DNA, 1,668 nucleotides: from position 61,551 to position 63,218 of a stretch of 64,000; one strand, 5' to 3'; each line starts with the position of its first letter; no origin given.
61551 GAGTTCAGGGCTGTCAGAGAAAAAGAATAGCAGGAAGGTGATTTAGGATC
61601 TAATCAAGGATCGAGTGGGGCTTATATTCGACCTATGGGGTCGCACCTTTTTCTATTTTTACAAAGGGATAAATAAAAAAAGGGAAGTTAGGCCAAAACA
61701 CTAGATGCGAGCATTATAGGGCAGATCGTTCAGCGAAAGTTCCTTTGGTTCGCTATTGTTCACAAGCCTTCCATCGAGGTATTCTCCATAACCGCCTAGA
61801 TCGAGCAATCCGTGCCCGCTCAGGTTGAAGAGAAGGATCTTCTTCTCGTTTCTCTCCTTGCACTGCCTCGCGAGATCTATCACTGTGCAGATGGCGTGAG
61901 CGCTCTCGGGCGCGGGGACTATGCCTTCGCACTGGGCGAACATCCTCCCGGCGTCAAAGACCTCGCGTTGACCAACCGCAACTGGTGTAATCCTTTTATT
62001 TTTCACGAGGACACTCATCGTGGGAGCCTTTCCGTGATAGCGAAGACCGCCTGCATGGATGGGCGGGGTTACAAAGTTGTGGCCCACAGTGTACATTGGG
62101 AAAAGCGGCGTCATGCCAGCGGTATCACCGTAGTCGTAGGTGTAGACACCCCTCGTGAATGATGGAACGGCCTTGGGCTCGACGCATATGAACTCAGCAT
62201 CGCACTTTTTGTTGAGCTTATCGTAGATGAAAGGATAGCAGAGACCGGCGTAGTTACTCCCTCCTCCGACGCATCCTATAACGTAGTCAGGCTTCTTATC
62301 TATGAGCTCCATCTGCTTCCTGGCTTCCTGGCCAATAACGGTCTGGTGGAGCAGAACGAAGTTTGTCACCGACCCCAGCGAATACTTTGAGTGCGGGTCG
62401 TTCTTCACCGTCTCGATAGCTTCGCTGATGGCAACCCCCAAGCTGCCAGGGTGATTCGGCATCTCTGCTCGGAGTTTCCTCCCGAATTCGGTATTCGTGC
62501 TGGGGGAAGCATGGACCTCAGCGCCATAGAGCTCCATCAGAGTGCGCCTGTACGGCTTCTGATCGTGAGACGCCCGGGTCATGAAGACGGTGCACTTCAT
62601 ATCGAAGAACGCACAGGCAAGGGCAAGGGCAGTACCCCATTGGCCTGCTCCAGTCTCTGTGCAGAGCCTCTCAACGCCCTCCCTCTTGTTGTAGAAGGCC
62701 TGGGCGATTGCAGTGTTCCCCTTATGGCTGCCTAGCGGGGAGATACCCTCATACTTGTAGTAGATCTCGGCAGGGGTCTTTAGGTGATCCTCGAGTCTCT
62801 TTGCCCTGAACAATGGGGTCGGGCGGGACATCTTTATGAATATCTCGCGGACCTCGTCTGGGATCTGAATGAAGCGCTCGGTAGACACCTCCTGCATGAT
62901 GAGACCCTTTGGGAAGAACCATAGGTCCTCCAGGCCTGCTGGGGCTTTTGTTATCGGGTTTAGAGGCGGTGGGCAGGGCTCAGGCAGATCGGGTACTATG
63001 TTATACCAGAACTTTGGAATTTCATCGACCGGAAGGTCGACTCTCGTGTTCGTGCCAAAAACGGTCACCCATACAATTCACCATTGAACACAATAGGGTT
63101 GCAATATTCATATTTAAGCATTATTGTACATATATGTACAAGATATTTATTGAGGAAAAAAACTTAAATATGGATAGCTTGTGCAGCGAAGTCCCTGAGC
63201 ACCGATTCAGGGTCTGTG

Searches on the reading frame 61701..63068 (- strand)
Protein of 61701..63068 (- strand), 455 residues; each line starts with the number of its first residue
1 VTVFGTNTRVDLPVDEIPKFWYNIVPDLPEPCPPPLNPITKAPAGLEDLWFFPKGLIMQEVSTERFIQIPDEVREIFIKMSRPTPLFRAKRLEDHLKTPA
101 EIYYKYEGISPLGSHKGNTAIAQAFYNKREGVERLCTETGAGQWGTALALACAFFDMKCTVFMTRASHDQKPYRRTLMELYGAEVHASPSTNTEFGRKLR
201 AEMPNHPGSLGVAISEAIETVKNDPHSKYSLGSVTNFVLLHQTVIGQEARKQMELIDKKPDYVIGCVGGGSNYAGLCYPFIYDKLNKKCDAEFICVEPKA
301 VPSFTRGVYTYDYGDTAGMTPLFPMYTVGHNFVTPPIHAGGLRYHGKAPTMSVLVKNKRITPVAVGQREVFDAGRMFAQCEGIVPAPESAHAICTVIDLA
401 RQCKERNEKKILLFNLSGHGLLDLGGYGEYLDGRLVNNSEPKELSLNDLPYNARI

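Call 71: search_protein_families(library=pfam, proteins=[window:61701-63068:-], max_evalue=0.00001)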
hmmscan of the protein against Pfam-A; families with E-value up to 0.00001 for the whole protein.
window:61701-63068:- (455 aa): 1 family
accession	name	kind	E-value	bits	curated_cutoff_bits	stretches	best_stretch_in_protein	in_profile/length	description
PF00291.31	PALP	-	3e-41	142.1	35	1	82-414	6-291/295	Pyridoxal-phosphate dependent enzyme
